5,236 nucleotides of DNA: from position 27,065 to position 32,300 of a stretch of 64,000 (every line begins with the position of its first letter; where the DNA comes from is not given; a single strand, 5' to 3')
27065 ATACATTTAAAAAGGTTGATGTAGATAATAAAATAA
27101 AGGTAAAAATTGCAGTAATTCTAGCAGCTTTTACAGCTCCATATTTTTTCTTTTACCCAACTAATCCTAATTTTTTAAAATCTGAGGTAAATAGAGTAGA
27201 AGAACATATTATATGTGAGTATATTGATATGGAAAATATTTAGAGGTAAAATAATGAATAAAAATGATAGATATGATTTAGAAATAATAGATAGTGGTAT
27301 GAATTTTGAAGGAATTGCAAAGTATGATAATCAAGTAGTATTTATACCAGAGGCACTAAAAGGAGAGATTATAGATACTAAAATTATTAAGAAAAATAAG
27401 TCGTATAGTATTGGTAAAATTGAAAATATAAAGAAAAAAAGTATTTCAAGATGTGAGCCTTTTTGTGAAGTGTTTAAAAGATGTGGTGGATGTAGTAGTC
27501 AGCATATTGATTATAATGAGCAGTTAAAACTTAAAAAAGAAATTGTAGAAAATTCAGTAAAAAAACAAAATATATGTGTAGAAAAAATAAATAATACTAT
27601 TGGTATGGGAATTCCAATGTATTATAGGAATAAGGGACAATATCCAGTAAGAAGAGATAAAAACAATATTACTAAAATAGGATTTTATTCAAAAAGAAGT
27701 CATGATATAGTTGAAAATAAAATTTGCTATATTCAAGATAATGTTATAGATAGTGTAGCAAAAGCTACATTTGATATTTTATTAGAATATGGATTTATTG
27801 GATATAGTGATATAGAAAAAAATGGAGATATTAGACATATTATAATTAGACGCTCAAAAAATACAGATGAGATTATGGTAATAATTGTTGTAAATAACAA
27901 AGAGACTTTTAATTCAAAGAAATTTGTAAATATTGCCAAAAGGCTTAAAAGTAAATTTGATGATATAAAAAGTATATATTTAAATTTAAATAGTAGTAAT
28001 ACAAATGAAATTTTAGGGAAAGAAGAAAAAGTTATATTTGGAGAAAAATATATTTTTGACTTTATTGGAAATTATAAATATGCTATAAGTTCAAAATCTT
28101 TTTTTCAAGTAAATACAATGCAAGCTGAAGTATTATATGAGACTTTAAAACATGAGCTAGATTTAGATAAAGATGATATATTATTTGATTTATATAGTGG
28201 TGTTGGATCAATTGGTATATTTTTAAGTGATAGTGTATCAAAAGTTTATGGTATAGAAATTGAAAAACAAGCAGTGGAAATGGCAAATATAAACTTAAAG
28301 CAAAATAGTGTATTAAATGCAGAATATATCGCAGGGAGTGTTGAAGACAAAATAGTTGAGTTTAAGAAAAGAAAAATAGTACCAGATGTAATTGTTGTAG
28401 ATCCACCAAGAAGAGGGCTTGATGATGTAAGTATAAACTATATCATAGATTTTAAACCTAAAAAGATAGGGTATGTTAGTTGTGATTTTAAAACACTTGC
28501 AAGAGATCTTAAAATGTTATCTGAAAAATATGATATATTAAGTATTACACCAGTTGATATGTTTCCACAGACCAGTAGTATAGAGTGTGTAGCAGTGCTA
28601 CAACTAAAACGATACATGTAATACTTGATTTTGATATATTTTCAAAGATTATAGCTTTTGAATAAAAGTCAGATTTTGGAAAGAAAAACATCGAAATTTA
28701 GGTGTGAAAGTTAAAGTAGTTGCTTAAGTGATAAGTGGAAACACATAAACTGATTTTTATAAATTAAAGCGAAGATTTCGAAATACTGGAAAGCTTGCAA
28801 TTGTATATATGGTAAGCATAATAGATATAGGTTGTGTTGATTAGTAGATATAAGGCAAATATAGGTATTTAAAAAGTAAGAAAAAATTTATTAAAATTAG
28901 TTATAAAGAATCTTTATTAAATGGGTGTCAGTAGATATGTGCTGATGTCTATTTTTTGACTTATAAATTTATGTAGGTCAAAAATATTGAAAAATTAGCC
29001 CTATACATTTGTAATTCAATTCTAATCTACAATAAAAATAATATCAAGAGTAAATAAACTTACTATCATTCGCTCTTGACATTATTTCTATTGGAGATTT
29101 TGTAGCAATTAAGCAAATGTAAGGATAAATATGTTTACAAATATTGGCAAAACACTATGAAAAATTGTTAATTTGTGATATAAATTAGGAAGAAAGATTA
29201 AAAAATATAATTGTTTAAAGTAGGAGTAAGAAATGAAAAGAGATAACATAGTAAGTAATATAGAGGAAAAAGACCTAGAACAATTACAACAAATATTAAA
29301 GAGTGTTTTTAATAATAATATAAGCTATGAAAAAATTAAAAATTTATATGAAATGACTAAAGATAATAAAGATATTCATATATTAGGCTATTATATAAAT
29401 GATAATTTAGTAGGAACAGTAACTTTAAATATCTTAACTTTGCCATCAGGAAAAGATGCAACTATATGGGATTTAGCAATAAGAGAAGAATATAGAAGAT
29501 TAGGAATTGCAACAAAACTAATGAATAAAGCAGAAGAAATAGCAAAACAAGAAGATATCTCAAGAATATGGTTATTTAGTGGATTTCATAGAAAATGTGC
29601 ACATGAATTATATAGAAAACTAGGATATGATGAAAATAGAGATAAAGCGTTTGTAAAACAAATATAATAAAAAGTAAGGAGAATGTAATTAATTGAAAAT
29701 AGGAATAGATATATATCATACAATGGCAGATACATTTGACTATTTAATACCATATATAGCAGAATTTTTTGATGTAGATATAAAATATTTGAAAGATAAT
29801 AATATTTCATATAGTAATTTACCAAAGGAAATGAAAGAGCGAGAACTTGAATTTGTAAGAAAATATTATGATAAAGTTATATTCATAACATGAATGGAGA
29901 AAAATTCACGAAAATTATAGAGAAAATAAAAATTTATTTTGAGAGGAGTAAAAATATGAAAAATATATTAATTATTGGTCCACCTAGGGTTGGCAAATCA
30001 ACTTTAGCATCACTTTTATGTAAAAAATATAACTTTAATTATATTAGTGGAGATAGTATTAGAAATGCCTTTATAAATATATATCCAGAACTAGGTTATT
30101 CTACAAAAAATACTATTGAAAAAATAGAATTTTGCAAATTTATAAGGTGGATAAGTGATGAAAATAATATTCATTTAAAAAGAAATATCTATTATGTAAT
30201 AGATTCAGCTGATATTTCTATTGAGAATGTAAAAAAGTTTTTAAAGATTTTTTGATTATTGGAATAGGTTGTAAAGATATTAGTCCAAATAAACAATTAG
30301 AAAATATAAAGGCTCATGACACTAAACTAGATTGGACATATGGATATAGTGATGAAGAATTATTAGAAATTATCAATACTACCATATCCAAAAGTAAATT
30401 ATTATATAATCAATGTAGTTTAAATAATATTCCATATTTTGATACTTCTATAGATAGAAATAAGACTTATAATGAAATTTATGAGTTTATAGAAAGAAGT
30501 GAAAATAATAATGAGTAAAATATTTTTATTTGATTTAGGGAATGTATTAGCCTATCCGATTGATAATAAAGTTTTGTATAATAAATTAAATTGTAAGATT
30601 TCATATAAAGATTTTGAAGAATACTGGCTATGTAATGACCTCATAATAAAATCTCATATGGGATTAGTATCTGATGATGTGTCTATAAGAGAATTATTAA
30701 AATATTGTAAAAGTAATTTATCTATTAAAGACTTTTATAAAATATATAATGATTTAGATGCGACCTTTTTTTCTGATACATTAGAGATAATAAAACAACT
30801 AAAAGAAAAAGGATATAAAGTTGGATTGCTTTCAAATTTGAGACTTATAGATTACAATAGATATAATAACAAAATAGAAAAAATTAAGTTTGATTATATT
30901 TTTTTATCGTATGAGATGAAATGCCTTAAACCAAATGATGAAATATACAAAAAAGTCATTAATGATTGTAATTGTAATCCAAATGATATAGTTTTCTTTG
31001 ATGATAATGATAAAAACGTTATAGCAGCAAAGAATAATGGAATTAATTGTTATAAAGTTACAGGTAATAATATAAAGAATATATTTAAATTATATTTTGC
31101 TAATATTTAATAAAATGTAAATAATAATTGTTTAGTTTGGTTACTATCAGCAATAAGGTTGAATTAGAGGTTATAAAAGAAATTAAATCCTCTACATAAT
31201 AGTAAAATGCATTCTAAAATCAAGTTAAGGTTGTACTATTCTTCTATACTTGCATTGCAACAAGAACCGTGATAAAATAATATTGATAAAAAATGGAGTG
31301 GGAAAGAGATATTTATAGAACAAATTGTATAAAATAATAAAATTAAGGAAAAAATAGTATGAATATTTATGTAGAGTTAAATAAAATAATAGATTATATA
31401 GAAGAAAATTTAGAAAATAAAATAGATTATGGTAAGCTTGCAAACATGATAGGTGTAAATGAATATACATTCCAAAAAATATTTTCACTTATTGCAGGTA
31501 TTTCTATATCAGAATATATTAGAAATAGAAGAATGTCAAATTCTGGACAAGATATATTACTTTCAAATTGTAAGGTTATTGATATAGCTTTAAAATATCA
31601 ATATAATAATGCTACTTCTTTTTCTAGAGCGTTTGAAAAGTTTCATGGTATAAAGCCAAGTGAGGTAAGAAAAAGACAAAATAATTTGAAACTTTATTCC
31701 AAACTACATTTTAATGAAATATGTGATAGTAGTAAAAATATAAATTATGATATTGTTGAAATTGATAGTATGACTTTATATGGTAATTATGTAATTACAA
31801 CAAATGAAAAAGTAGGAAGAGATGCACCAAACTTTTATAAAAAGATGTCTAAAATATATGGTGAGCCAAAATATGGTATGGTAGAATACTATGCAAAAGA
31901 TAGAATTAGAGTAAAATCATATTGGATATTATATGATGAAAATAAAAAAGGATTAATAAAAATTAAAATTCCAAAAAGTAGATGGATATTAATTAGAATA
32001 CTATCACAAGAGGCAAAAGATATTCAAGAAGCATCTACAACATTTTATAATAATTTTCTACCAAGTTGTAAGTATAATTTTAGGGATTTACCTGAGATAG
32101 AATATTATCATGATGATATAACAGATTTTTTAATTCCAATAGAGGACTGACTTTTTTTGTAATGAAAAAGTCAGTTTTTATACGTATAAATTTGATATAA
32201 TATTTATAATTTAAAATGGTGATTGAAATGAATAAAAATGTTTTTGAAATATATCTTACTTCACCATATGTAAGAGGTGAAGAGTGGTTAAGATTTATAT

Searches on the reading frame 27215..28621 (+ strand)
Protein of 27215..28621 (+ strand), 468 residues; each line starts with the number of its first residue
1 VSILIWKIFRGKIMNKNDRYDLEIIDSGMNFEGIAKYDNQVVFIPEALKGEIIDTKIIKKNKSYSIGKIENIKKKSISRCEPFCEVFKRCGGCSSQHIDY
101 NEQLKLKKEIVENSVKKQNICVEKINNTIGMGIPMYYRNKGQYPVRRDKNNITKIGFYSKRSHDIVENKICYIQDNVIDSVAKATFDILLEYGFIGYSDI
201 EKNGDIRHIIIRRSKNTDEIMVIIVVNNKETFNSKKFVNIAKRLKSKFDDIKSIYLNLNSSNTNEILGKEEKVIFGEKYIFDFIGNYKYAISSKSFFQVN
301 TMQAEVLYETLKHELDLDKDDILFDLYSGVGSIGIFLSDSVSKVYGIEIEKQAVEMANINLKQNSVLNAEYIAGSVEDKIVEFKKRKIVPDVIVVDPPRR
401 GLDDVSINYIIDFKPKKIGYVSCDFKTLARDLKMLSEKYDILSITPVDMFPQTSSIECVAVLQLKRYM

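Call 86: search_protein_families(library=pfam, proteins=[window:27215-28621:+], max_evalue=0.00001)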
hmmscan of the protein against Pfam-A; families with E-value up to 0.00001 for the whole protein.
window:27215-28621:+ (468 aa): 4 families
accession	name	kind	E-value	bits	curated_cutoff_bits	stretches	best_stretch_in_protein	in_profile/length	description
PF05958.17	tRNA_U5-meth_tr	-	2.6e-21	76.5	23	1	271-463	150-355/357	tRNA (Uracil-5-)-methyltransferase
PF09445.16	Methyltransf_15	-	1.3e-08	35.1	22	1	322-403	3-85/165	RNA cap guanine-N2 methyltransferase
PF05175.20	MTS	-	6.3e-07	29.6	23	1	305-400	21-109/170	Methyltransferase small domain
PF03602.21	Cons_hypoth95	-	6.3e-06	26.4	24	0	307-398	32-122/182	Conserved hypothetical protein 95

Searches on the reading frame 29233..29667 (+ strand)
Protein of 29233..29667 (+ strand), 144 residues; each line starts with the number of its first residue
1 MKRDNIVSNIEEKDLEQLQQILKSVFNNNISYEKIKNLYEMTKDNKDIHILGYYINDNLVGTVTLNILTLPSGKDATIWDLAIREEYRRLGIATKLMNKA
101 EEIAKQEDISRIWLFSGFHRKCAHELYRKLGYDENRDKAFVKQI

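Call 9: search_protein_families(library=pfam, proteins=[window:29233-29667:+], max_evalue=0.001)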
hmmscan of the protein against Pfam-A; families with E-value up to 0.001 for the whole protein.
window:29233-29667:+ (144 aa): 7 families
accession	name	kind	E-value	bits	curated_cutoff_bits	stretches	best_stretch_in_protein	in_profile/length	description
PF00583.31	Acetyltransf_1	-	7.2e-20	71.8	20.7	1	17-132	3-116/116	Acetyltransferase (GNAT) family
PF13508.13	Acetyltransf_7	-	3.5e-12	47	27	1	49-133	4-83/84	Acetyltransferase (GNAT) domain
PF13673.13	Acetyltransf_10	-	3.6e-11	43.6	23.6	1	24-135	11-110/128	Acetyltransferase (GNAT) domain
PF13527.13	Acetyltransf_9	-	8.8e-11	42.3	25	1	9-133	4-125/127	Acetyltransferase (GNAT) domain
PF17013.11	Acetyltransf_15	-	6e-05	23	35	1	15-105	6-103/210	Putative acetyl-transferase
PF08445.16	FR47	-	8e-05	23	22.1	1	76-140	22-85/86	FR47-like protein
PF12568.14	PanZ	-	0.00036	20.4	22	1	12-117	12-101/128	Acetyltransferase (GNAT) domain, PanZ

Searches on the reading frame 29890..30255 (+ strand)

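Call 9: search_protein_families(library=pfam, proteins=[window:29890-30255:+], max_evalue=0.001)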
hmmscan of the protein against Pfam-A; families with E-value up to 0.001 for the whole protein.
window:29890-30255:+ (121 aa): 8 families
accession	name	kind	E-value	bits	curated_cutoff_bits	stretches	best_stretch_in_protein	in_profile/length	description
PF13238.12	AAA_18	-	1.6e-05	25.8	29.4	1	26-73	1-44/128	AAA domain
PF13671.12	AAA_33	-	2.4e-05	25.1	27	1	26-121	2-92/143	AAA domain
PF13173.12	AAA_14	-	6.2e-05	23.4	27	1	24-64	3-47/129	AAA domain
PF00406.28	ADK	-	0.00024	21.7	26.8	1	28-80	1-53/151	Adenylate kinase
PF00004.35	AAA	-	0.00037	21.4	21.2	1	26-59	1-36/131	ATPase family associated with various cellular activities (AAA)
PF13207.12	AAA_17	-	0.00037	21.2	27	1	29-60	1-33/136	AAA domain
PF20720.3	nSTAND3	-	0.0005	20.2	27.2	1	19-48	13-42/155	Novel STAND NTPase 3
PF05496.18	RuvB_N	-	0.00087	19.5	27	0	14-50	20-60/159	Holliday junction DNA helicase RuvB P-loop domain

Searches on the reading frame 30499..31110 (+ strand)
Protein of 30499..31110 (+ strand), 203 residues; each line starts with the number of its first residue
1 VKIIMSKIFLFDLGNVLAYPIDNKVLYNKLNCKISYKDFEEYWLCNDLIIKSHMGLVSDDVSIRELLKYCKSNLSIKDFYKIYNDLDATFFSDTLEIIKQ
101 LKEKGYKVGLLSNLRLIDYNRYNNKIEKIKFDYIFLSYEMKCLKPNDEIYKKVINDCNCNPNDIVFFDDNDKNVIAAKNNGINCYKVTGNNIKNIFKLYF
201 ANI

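Call 9: search_protein_families(library=pfam, proteins=[window:30499-31110:+], max_evalue=0.001)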
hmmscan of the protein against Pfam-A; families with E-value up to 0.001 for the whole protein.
window:30499-31110:+ (203 aa): 2 families
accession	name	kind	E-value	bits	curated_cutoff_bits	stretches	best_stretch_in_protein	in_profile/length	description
PF13419.12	HAD_2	-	6.6e-16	59.4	23.8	1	37-185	22-176/178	Haloacid dehalogenase-like hydrolase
PF00702.32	Hydrolase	-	1.8e-11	45.2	26.4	1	84-181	92-191/191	haloacid dehalogenase-like hydrolase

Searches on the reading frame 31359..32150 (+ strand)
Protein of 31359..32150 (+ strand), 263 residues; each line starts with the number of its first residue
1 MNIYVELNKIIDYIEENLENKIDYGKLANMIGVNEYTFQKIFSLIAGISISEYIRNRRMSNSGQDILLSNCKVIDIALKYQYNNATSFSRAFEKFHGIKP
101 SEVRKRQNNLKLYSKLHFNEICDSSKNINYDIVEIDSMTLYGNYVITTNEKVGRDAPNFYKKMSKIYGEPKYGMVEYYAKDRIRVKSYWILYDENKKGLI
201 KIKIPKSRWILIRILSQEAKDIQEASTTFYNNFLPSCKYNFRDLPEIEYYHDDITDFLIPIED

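Call 9: search_protein_families(library=pfam, proteins=[window:31359-32150:+], max_evalue=0.001)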
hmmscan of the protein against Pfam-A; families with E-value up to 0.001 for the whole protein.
window:31359-32150:+ (263 aa): 4 families
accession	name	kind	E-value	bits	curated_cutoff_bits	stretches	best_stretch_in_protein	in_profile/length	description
PF12833.13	HTH_18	-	4.7e-17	62.5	33.6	1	27-106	1-80/80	Helix-turn-helix domain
PF00165.29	HTH_AraC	-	8.8e-12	45.3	26.6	1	68-105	6-42/42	Bacterial regulatory helix-turn-helix proteins, AraC family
PF14526.11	Cass2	-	1.5e-07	32.2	27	1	132-254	2-138/150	Integron-associated effector binding protein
PF06445.20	GyrI-like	-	3.6e-07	31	26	1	193-253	76-137/155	GyrI-like small molecule binding domain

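Call 85: search_protein_families(library=padloc, proteins=[window:31359-32150:+], max_evalue=0.00001)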
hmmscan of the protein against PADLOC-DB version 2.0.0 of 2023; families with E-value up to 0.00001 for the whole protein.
window:31359-32150:+ (263 aa): 0 families
